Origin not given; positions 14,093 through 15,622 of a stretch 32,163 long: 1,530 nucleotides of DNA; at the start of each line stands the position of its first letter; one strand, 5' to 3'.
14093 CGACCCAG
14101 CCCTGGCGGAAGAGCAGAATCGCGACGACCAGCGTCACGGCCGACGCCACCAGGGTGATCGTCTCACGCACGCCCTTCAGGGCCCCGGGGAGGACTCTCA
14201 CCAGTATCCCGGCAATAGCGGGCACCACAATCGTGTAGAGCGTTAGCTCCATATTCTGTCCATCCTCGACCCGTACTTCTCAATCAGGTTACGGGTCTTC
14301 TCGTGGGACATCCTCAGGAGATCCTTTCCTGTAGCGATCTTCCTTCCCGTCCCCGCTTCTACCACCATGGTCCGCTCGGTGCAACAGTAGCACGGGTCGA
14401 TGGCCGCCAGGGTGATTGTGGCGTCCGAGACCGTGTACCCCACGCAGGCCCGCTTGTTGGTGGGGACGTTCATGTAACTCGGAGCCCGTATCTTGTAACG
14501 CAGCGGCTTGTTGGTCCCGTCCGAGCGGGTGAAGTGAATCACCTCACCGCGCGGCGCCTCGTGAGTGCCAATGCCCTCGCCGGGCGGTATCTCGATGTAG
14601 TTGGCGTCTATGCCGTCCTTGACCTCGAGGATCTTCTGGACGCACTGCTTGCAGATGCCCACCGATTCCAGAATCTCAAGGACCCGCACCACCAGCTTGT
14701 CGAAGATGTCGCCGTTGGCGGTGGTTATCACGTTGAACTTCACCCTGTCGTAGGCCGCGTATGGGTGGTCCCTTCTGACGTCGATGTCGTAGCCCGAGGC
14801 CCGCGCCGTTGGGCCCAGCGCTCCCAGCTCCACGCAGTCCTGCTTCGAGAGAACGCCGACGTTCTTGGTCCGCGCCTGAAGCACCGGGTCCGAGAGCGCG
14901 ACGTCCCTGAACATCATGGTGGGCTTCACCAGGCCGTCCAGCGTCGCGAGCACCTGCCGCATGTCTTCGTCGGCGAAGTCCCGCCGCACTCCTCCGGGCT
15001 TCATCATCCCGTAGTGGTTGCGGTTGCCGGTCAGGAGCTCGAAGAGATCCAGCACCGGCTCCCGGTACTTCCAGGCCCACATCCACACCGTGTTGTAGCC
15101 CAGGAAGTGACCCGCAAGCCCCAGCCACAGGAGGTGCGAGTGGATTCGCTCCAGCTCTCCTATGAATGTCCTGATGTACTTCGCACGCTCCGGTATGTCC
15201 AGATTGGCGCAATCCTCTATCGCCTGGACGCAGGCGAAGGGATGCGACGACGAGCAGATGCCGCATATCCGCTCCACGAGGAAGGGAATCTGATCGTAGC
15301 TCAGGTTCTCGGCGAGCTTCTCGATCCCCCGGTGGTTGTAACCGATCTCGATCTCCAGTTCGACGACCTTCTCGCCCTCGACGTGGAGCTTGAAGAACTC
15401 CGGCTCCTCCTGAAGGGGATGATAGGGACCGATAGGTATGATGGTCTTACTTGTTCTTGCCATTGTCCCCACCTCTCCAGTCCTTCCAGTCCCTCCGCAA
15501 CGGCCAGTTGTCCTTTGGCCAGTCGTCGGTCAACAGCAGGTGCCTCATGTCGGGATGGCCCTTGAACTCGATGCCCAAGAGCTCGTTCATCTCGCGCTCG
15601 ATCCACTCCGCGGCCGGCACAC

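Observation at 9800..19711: Hyc/FHL-type group 4 [NiFe] hydrogenase operon whose electron-input module is a sulfhydrogenase-like AsrA/HydB + FNR-like pair instead of formate dehydrogenase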

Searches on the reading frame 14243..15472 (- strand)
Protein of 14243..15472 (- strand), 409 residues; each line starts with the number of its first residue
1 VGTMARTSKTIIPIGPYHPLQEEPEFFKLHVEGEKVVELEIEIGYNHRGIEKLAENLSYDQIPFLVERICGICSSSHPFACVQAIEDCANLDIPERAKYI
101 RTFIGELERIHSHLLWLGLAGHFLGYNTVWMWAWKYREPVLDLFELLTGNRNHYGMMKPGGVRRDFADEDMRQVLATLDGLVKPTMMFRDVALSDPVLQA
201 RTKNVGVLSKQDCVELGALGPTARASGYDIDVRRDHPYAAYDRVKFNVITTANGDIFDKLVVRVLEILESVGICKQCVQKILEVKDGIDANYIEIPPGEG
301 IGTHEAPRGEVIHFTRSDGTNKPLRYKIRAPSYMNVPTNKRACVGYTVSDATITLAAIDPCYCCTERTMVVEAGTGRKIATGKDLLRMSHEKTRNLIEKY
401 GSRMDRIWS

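Call 4: search_protein_families(library=pfam, proteins=[window:14243-15472:-], max_evalue=0.001)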
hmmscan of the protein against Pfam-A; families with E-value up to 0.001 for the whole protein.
window:14243-15472:- (409 aa): 2 families
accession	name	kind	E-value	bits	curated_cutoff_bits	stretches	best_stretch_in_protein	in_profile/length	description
PF00346.24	Complex1_49kDa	-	6.7e-65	219.3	24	2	124-283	2-161/271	Respiratory-chain NADH dehydrogenase, 49 Kd subunit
PF00374.24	NiFeSe_Hases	-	1.2e-16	61.2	25.8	1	48-116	1-69/508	Nickel-dependent hydrogenase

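Call 5: search_protein_families(library=ncbifam, proteins=[window:14243-15472:-], max_evalue=0.001)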
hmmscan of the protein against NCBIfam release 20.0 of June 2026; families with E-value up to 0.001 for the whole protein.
window:14243-15472:- (409 aa): 15 families
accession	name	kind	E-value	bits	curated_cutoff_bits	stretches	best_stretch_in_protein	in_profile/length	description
NF004739.1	PRK06075.1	equivalog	1.2e-93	313.9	360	2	12-281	3-272/384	NADH-quinone oxidoreductase subunit D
TIGR01962.1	NuoD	equivalog_domain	3.2e-84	283.1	459.35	2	9-282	2-275/386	NADH dehydrogenase (quinone) subunit D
NF040602.1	F420_dehyd_FpoD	exception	3e-78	263.4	600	1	6-365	4-370/372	F420H2 dehydrogenase subunit FpoD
NF008974.0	PRK12322.1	equivalog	1.7e-77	260.9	522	1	4-360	1-359/366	NADH-quinone oxidoreductase subunit D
NF009808.0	PRK13292.1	equivalog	5.6e-67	226.2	1156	2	8-281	406-679/791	NADH-quinone oxidoreductase subunit B/C/D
NF008728.0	PRK11742.1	equivalog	3.8e-58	197.3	840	2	11-282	216-487/598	NADH-quinone oxidoreductase subunit C/D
NF005649.0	PRK07415.1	equivalog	1.9e-50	172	583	2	5-281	6-283/394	NAD(P)H-quinone oxidoreductase subunit H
TIGR03295.1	frhA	equivalog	8.7e-26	90.8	392.5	2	48-116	41-109/412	coenzyme F420 hydrogenase subunit alpha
NF040828.1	sulfhyd_ShyA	equivalog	7.1e-17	61.4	700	2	31-183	21-185/415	NAD(P)-dependent hydrogenase/sulfhydrogenase 2 subunit alpha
NF033181.1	NiFeSe_hydrog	equivalog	1.5e-15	57.1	600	1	30-116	21-106/507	nickel-dependent hydrogenase large subunit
NF041785.2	VhuA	equivalog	1.4e-14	53.5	800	1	47-116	38-107/418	F420-non-reducing hydrogenase Vhu subunit A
NF045518.1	H2_NiFeSe_large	exception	3e-12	46.1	780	1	28-116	19-106/485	NiFeSe hydrogenase large subunit HysA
NF007778.0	PRK10467.1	equivalog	1.2e-11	43.6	969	1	42-115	33-106/567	hydrogenase 2 large subunit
NF007550.0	PRK10170.1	equivalog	4.6e-09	35.2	1101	1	31-116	37-122/597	Ni/Fe-hydrogenase large subunit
NF040832.1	sulfhyd_HydA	equivalog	0.00029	20.1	880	0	34-137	26-131/426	NADPH-dependent hydrogenase/sulfhydrogenase 1 subunit alpha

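Call 9: find_homologous_proteins(query=window:14243-15472:-, max_evalue=1e-20)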
Query window:14243-15472:- (409 aa): 8000 proteins with E <= 1e-20 among 8000 candidates; the best 120 are listed.
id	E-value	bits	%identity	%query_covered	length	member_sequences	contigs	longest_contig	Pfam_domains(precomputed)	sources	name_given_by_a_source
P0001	2.1e-280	947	100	99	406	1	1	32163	PF00374.25,PF00346.25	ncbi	ncbi:MAG: nickel-dependent hydrogenase large subunit [bacterium]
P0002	1.9e-251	852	88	99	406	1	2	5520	PF00374.25,PF00346.25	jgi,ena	jgi:NADH-quinone oxidoreductase subunit D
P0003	4.5e-248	841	87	99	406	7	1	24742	PF00374.25,PF00346.25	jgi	jgi:membrane-bound hydrogenase subunit alpha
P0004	3.4e-245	831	86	98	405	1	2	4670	PF00374.25,PF00346.25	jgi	jgi:NADH-quinone oxidoreductase subunit D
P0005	5.4e-244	827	87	98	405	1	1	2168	PF00374.25,PF00346.25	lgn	-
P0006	9.6e-243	823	87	98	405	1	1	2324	PF00374.25,PF00346.25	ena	-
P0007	2.1e-241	819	86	98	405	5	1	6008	PF00374.25,PF00346.25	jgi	jgi:membrane-bound hydrogenase subunit alpha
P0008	2.4e-241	819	86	98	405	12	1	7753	PF00374.25,PF00346.25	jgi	jgi:NADH-quinone oxidoreductase subunit D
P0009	2.7e-239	812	86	98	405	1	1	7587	PF00374.25,PF00346.25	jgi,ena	-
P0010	5.9e-237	804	84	98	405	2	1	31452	PF00374.25,PF00346.25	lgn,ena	-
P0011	1.2e-228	777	79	100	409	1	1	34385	PF00374.25,PF00346.25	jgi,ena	-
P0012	4.9e-227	771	78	100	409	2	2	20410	PF00374.25,PF00346.25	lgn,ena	-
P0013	1.1e-226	770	78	99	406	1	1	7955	PF00374.25,PF00346.25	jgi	jgi:membrane-bound hydrogenase subunit alpha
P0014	1.1e-226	770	80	98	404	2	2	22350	PF00374.25,PF00346.25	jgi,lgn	jgi:membrane-bound hydrogenase subunit alpha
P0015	3.8e-226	768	78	100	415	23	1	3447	PF00374.25,PF00346.25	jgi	jgi:membrane-bound hydrogenase subunit alpha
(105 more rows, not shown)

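Call 13: search_solved_structures(query=window:14243-15472:-, max_evalue=1e-10)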
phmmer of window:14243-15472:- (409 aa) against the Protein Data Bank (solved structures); distinct sequences matched with E-value up to 1e-10: 67 (the best 60 are shown).
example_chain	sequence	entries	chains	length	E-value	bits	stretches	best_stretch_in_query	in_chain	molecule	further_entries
6cfw_L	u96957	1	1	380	1.8e-86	293.5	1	12-367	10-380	Membrane-bound hydrogenase subunit alpha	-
7z0s_E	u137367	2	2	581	5.8e-79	268.8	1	9-393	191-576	Formate hydrogenlyase subunit 5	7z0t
7q5y_B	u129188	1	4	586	2.8e-64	220.4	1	6-292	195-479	NADH-quinone oxidoreductase subunit C/D 2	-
2fug_4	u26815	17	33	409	3.2e-58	200.5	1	6-296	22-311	NADH-quinone oxidoreductase chain 4 | NADH-QUINONE OXIDOREDUCTASE SUBUNIT 4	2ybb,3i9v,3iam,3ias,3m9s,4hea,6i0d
8e9g_D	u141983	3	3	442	1e-52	182.3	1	8-281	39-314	NADH-quinone oxidoreductase subunit D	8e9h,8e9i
6gcs_C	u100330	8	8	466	7.7e-51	176.1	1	11-281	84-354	49-KDA PROTEIN (NUCM) | Subunit NUCM of NADH:Ubiquinone Oxidoreductase (Complex I) | NUCM protein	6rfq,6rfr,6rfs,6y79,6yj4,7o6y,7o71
6h8k_C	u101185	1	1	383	9e-51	175.9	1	12-280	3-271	NUCM protein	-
7b0n_D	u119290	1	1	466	5.3e-50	173.4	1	11-281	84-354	NUCM protein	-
4wz7_C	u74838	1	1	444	4.1e-49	170.4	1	11-280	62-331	NUCM protein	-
7zm7_C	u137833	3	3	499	1.4e-47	165.4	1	12-282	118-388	NADH-ubiquinone oxidoreductase 49 kDa subunit-like protein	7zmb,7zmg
6u8y_L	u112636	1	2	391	1.7e-47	165.1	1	14-362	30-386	NADH dehydrogenase subunit D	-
9iho_D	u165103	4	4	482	3.4e-47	164.1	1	12-281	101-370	NUCM (49 kDa) subunit of mitochondrial NADH:ubiquinone oxidoreductase (Complex I)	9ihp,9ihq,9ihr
7arc_D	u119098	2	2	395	1.2e-46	162.3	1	5-288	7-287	ND7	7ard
8ba0_D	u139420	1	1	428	4.5e-46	160.4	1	12-281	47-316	Complex I-49kD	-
8b9z_D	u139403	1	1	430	4.6e-46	160.4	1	12-281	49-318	Complex I-49kD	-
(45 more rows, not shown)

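Call 17: find_related_loci(query=A1, collection=genome_contigs, flank=10000)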
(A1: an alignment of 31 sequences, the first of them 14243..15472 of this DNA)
Query A1 (409 aa) in genome_contigs; peptide patterns used: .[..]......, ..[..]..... (x = any residue, [..] = any of these).
599 stretches matched a pattern (row limit reached: there are more); 547 encode a relative of the query (tblastn E <= 1e-3); the best 80 are kept; 80 distinct loci.
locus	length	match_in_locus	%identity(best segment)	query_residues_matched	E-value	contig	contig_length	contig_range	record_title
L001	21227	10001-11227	78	1-408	0e+0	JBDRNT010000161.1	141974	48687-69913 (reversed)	MAG: Candidatus Eisenbacteria bacterium isolate MEGAHIT-group-1.912 k141_6057263, whole genome shotgun sequence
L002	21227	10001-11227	77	1-409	0e+0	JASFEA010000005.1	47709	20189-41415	MAG: bacterium isolate D0606M02metaG_Bin_283 D0606M02metaG_FD_scaffold_13_c1, whole genome shotgun sequence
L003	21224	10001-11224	78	2-408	0e+0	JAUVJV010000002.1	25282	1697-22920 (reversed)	MAG: Candidatus Eisenbacteria bacterium isolate CSMAG_463 CSMAG_463_k127_1456963_length_25282_cov_191.7968, whole genome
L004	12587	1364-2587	76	2-408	0e+0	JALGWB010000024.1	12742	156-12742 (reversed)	MAG: bacterium isolate Meg22_1214_Bin_137 Meg22_1214_Bin_137_scaffold_17817, whole genome shotgun sequence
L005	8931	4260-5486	76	1-409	0e+0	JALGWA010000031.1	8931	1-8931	MAG: bacterium isolate Meg22_1012_Bin_348 Meg22_1012_Bin_348_scaffold_26864, whole genome shotgun sequence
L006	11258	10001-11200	68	7-405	0e+0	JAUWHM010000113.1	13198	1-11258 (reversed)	MAG: Nitrospirota bacterium isolate CSMAG_2268 CSMAG_2268_k141_2685578_length_13198_cov_8.0000, whole genome shotgun seq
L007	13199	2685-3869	68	7-401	0e+0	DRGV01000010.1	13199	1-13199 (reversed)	MAG TPA_asm: bacterium isolate HyVt-354 HyVt-354_k145_152051, whole genome shotgun sequence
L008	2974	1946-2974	79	1-342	0e+0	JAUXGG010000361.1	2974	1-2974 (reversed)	MAG: Candidatus Eisenbacteria bacterium isolate CSMAG_2923 CSMAG_2923_k117_3259897_length_2974_cov_31.7830, whole genome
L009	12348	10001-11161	68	7-393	0e+0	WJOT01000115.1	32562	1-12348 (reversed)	MAG: Clostridia bacterium isolate 1244-F3-H4-B3 F3H4_C42, whole genome shotgun sequence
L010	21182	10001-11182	67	8-401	0e+0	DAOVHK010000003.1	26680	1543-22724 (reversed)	MAG TPA_asm: Clostridia bacterium isolate CSMAG_1339 CSMAG_1339_k141_5928842_length_26680_cov_15.0070, whole genome shot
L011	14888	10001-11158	68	8-393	0e+0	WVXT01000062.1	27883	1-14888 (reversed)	MAG: bacterium isolate CS1-C068 C_merged_R1_(paired)_contig_22015, whole genome shotgun sequence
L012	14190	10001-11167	66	8-396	0e+0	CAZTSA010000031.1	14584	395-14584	MAG TPA_asm: uncultured Clostridia bacterium isolate binchicken_co124_176 genome assembly, contig: NODE_2386_length_1458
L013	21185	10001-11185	66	7-401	0e+0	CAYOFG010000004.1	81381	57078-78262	MAG TPA_asm: uncultured Clostridia bacterium isolate binchicken_co376_202 genome assembly, contig: NODE_198_length_81381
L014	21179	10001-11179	65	9-401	0e+0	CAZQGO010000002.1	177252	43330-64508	MAG TPA_asm: uncultured bacterium isolate SRP214966_co1_238 genome assembly, contig: NODE_34_length_177252_cov_10.851295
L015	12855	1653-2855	64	8-405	0e+0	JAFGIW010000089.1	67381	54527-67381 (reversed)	MAG: Chitinispirillaceae bacterium isolate Zod_Metabat.237 k87_5424366, whole genome shotgun sequence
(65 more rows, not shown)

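Call 30: find_encoding_contigs(protein=P0010, flank=10000, max_places=2)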
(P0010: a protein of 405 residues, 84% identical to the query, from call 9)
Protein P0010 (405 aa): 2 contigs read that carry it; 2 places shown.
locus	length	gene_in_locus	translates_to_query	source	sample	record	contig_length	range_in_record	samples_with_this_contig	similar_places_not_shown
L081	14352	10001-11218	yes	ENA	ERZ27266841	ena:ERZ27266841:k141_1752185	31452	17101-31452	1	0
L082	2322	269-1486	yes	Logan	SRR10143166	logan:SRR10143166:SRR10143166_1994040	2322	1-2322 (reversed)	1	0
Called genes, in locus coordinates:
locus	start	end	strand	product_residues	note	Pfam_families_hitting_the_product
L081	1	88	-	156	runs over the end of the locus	PF02915:Rubrerythrin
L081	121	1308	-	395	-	PF00753:Lactamase_B, PF19583:ODP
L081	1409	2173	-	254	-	PF01613:Flavin_Reduct, PF00301:Rubredoxin, PF21349:RUBY_RBDX (faint)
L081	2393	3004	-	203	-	PF02525:Flavodoxin_2 (weak), PF03358:FMN_red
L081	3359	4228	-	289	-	PF13495:Phage_int_SAM_4 (weak), PF00589:Phage_integrase, PF22823:MrpR_C_cat (weak)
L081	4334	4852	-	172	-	PF01145:Band_7 (weak)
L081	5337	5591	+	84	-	-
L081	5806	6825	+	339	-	PF00037:Fer4 (faint), PF13237:Fer4_10 (faint), PF13187:Fer4_9 (faint), PF13534:Fer4_17 (faint), PF12797:Fer4_2 (faint), PF13183:Fer4_8 (weak), PF17179:Fer4_22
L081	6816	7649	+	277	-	PF00175:NAD_binding_1, PF10418:DHODB_Fe-S_bind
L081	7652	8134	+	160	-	PF00037:Fer4 (faint), PF13237:Fer4_10 (faint), PF14697:Fer4_21 (faint), PF13247:Fer4_11, PF12838:Fer4_7 (weak), PF13187:Fer4_9 (weak)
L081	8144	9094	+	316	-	PF00146:NADHdh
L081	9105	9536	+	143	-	PF01058:Oxidored_q6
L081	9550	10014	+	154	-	PF00329:Complex1_30kDa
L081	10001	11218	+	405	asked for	PF00374:NiFeSe_Hases, PF00346:Complex1_49kDa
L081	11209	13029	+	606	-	PF00361:Proton_antipo_M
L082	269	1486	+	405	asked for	PF00374:NiFeSe_Hases, PF00346:Complex1_49kDa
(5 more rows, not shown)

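Call 31: find_encoding_contigs(protein=P0003, flank=10000, max_places=2)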
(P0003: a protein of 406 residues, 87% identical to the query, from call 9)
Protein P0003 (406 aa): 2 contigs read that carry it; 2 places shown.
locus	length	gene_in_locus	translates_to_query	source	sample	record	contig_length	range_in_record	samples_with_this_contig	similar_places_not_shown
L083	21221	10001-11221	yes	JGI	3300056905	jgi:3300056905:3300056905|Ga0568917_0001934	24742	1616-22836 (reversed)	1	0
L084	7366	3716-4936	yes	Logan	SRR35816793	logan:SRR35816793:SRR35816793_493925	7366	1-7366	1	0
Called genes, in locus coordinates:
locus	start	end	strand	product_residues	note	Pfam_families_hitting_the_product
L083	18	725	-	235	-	PF01613:Flavin_Reduct, PF21349:RUBY_RBDX (faint), PF00301:Rubredoxin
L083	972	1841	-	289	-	PF00589:Phage_integrase, PF22823:MrpR_C_cat (weak)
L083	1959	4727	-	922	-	PF01663:Phosphodiest, PF14559:TPR_19, PF13424:TPR_12 (weak), PF13432:TPR_16, PF23914:TPR_CcmH_CycH, PF13424:TPR_12, PF13432:TPR_16, PF14559:TPR_19, +21 more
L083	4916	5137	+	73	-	-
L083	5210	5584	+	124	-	PF13596:PAS_10, PF08448:PAS_4 (weak), PF13426:PAS_9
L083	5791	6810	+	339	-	PF00037:Fer4 (faint), PF12838:Fer4_7 (faint), PF13237:Fer4_10 (faint), PF13187:Fer4_9 (faint), PF13534:Fer4_17 (faint), PF12797:Fer4_2 (faint), PF13183:Fer4_8, PF17179:Fer4_22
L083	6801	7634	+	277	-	PF00970:FAD_binding_6 (weak), PF00175:NAD_binding_1, PF10418:DHODB_Fe-S_bind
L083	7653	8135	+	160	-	PF13237:Fer4_10 (faint), PF13247:Fer4_11, PF14697:Fer4_21 (weak), PF12838:Fer4_7, PF13187:Fer4_9 (weak), PF00037:Fer4 (weak)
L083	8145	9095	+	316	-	PF00146:NADHdh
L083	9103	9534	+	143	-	PF01058:Oxidored_q6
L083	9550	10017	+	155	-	PF00329:Complex1_30kDa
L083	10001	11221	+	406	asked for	PF00374:NiFeSe_Hases, PF00346:Complex1_49kDa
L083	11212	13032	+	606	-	PF00361:Proton_antipo_M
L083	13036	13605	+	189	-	PF13244:MbhD, PF20501:MbhE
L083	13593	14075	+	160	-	PF04039:MnhB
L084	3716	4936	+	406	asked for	PF00374:NiFeSe_Hases, PF00346:Complex1_49kDa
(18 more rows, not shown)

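Call 35: search_protein_families(library=pfam, proteins=[L006:3921-5927:+, L006:5924-6856:+, L006:3384-3845:+, L009:573-2642:+, L009:3562-4368:+, L009:4292-5119:+, L009:5103-5720:+, L010:789-3542:+, L001:4856-5605:+, L002:3486-5369:+], max_evalue=0.0001)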
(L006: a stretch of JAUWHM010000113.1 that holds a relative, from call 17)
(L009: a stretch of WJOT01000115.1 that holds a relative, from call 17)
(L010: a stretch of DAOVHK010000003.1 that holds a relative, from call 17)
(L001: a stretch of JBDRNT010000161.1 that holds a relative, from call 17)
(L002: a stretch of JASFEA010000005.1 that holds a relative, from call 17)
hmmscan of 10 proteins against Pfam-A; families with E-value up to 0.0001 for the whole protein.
L006:3921-5927:+ (668 aa): 0 families

L006:5924-6856:+ (310 aa): 0 families

L006:3384-3845:+ (153 aa): 1 family
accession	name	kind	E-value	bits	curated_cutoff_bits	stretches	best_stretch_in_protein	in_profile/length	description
PF07963.17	N_methyl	-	6.5e-06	25.9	21.2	1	19-43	3-27/27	Prokaryotic N-terminal methylation motif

L009:573-2642:+ (689 aa): 3 families
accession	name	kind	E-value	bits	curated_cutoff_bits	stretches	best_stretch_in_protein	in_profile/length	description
PF00384.28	Molybdopterin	-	4.5e-81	273.1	24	1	58-489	1-352/353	Molybdopterin oxidoreductase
PF01568.27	Molydop_binding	-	2.4e-29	102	26.8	1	573-679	1-110/110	Molydopterin dinucleotide binding domain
PF04879.21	Molybdop_Fe4S4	-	1.5e-16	60.5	22.7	1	2-54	2-54/55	Molybdopterin oxidoreductase Fe4S4 domain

L009:3562-4368:+ (268 aa): 1 family
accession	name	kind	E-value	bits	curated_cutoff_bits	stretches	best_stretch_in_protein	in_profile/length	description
PF12804.13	NTP_transf_3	-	2.8e-23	83.3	27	1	49-202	1-153/160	MobA-like NTP transferase domain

L009:4292-5119:+ (275 aa): 1 family
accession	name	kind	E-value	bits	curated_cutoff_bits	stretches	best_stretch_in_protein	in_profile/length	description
PF02634.21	FdhD-NarQ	-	5.6e-77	259.1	27.2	1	35-266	1-236/237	FdhD/NarQ family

L009:5103-5720:+ (205 aa): 2 families
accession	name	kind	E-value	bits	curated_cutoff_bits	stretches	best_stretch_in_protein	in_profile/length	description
PF02629.25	CoA_binding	-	1.7e-21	77.2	22.3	1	79-176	1-96/97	CoA binding domain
PF06971.19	Put_DNA-bind_N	-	2.7e-16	59.8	27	1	3-51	1-49/49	Putative DNA-binding protein N-terminus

L010:789-3542:+ (917 aa): 8 families
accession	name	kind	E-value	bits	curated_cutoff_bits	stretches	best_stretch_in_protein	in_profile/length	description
PF00384.28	Molybdopterin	-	8.7e-82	275.4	24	1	288-707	1-353/353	Molybdopterin oxidoreductase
PF01568.27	Molydop_binding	-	7.3e-31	106.9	26.8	1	792-898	1-110/110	Molydopterin dinucleotide binding domain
PF04879.21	Molybdop_Fe4S4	-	3.4e-21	75.4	22.7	1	233-285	3-55/55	Molybdopterin oxidoreductase Fe4S4 domain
PF13510.11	Fer2_4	-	5e-21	75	22.8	1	17-91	3-81/82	2Fe-2S iron-sulfur cluster binding domain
PF22117.2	Fer4_Nqo3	-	1.8e-08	34.9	27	1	156-223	3-67/67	NADH-quinone oxidoreductase subunit 3, ferredoxin-like domain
PF00037.32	Fer4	-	7.1e-08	32.4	21.1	1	202-223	3-24/24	4Fe-4S binding domain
PF12838.12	Fer4_7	-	9.1e-07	29.7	27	1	163-221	1-52/52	4Fe-4S dicluster domain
PF10588.14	NADH-G_4Fe-4S_3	-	2.7e-06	27.2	27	1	98-137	1-40/40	NADH-ubiquinone oxidoreductase-G iron-sulfur binding region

L001:4856-5605:+ (249 aa): 1 family
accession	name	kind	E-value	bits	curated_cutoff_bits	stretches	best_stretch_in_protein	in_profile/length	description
PF03703.20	bPH_2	-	1.2e-08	35.5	22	1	123-186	2-61/78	Bacterial PH domain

L002:3486-5369:+ (627 aa): 3 families
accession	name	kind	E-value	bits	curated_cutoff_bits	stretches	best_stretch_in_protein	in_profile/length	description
PF13860.13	FlgD_ig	-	1.3e-13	51.2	27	1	558-614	19-75/79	FlgD Ig-like domain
PF00963.24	Cohesin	-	1.4e-13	51.7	24.1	2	425-501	15-102/139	Cohesin domain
PF18962.6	Por_Secre_tail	-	1.5e-07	32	27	1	544-624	2-74/75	Secretion system C-terminal sorting domain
